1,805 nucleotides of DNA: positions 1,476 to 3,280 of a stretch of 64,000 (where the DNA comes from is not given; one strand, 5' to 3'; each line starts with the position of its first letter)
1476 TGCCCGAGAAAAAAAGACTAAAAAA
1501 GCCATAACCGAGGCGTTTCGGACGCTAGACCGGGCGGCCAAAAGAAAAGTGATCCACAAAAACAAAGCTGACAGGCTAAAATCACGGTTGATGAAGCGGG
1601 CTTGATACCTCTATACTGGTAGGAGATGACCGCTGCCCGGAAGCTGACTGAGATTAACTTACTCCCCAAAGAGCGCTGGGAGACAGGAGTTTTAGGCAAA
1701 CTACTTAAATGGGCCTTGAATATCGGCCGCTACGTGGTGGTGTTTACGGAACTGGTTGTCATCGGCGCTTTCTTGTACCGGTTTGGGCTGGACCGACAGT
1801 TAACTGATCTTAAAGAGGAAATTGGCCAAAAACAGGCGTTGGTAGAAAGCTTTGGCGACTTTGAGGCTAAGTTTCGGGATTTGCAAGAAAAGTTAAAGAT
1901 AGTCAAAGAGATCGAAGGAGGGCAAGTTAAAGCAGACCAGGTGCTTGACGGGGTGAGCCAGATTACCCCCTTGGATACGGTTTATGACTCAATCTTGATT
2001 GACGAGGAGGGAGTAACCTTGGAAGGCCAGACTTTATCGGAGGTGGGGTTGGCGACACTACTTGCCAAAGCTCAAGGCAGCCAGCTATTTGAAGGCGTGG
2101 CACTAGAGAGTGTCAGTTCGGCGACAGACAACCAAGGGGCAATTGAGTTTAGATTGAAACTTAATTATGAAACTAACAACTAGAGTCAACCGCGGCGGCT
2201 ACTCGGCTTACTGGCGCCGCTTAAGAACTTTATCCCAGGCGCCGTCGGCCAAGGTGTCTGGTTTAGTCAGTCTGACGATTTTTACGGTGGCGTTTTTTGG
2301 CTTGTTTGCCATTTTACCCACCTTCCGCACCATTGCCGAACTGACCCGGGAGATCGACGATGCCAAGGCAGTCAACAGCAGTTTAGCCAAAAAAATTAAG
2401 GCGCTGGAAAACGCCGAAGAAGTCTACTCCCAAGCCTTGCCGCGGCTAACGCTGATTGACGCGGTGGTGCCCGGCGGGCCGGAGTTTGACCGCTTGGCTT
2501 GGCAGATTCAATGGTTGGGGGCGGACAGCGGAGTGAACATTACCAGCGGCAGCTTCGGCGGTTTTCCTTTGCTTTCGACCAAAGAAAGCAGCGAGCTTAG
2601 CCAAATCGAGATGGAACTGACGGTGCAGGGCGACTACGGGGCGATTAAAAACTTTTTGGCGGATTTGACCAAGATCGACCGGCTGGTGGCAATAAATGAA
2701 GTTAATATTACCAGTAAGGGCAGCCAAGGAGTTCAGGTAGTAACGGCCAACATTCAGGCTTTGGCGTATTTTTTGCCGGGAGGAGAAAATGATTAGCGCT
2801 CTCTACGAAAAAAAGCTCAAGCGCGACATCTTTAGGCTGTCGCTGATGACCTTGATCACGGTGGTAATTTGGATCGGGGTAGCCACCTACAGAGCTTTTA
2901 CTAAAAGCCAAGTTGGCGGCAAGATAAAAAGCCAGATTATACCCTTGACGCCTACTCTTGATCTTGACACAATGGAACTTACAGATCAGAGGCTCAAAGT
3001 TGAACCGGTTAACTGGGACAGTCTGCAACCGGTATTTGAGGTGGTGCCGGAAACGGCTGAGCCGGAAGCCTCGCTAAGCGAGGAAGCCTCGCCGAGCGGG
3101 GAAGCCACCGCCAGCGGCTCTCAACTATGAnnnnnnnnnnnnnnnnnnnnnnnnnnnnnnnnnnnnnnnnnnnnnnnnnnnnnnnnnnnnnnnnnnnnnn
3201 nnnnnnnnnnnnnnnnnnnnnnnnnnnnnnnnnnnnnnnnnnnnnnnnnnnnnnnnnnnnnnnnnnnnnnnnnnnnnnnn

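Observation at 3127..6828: Three consecutive low-complexity, Cys-rich surface proteins downstream of pilN–pilO, with sorting-signal-like C-termini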

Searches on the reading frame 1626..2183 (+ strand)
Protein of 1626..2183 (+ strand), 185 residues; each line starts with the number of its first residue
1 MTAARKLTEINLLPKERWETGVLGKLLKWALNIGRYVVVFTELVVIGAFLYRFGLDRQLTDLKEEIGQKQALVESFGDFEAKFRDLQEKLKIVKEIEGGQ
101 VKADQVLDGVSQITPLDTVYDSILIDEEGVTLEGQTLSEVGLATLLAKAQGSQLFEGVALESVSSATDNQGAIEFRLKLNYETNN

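Call 3: search_protein_families(library=pfam, proteins=[window:1626-2183:+], max_evalue=0.1)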
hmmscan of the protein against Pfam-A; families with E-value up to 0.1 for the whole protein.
window:1626-2183:+ (185 aa): 2 families
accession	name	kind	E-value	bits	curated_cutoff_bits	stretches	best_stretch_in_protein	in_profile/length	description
PF05137.18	PilN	-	9.8e-10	38.8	22.8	1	105-179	1-76/78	Fimbrial assembly protein (PilN)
PF24627.1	PUMA_CC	-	0.036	14.5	30.1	1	55-93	34-69/74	PUMA coiled-coil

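Call 5: search_protein_families(library=ncbifam, proteins=[window:1626-2183:+], max_evalue=1)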
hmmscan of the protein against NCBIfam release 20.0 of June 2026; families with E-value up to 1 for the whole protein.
window:1626-2183:+ (185 aa): 2 families
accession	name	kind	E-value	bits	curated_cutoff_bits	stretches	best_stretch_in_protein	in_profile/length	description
NF047360.1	tail_chap_PVL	equivalog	0.0016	18.7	25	1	72-122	38-80/86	phage tail assembly chaperone G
TIGR01793.1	cit_synth_euk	equivalog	0.12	11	619.75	1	82-152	11-82/427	citrate (Si)-synthase, eukaryotic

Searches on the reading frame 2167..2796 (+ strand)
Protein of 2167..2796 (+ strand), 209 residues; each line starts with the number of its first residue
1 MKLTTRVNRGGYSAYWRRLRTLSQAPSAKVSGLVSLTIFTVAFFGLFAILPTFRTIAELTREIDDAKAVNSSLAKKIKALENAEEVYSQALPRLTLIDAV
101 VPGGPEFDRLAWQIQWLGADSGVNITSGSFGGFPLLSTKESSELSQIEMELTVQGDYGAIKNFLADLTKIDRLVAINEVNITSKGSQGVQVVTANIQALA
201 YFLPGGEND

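Call 3: search_protein_families(library=pfam, proteins=[window:2167-2796:+], max_evalue=0.1)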
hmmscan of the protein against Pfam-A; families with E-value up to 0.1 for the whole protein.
window:2167-2796:+ (209 aa): 3 families
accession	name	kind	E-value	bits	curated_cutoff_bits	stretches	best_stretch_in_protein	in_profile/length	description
PF04350.18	PilO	-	3.2e-10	40.7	22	1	66-201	11-141/145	Pilus assembly protein, PilO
PF10741.14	T2SSM_b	-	0.0008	19.7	21.7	1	136-184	40-88/111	Type II secretion system (T2SS), protein M subtype b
PF04977.20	DivIC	-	0.0021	18.3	28.9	1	47-94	17-65/80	Septum formation initiator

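Call 5: search_protein_families(library=ncbifam, proteins=[window:2167-2796:+], max_evalue=1)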
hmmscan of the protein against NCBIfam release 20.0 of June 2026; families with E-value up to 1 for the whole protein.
window:2167-2796:+ (209 aa): 2 families
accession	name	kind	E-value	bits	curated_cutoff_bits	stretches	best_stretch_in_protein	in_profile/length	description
NF040576.1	T2SS_GspM_XpsM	equivalog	0.00029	20.5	60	1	137-194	106-163/180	type II secretion system protein GspM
NF041248.1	T6SS_IglG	exception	0.14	12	200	1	158-198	24-64/173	type VI secretion system PAAR-like protein IglG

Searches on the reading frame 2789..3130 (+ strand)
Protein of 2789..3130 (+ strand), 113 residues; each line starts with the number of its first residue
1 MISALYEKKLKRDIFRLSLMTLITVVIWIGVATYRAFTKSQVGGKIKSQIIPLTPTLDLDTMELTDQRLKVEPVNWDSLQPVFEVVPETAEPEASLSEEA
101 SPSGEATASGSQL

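Call 3: search_protein_families(library=pfam, proteins=[window:2789-3130:+], max_evalue=0.1)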
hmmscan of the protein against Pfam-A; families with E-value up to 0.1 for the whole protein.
window:2789-3130:+ (113 aa): 0 families

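Call 5: search_protein_families(library=ncbifam, proteins=[window:2789-3130:+], max_evalue=1)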
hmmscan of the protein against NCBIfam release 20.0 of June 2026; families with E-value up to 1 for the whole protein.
window:2789-3130:+ (113 aa): 0 families
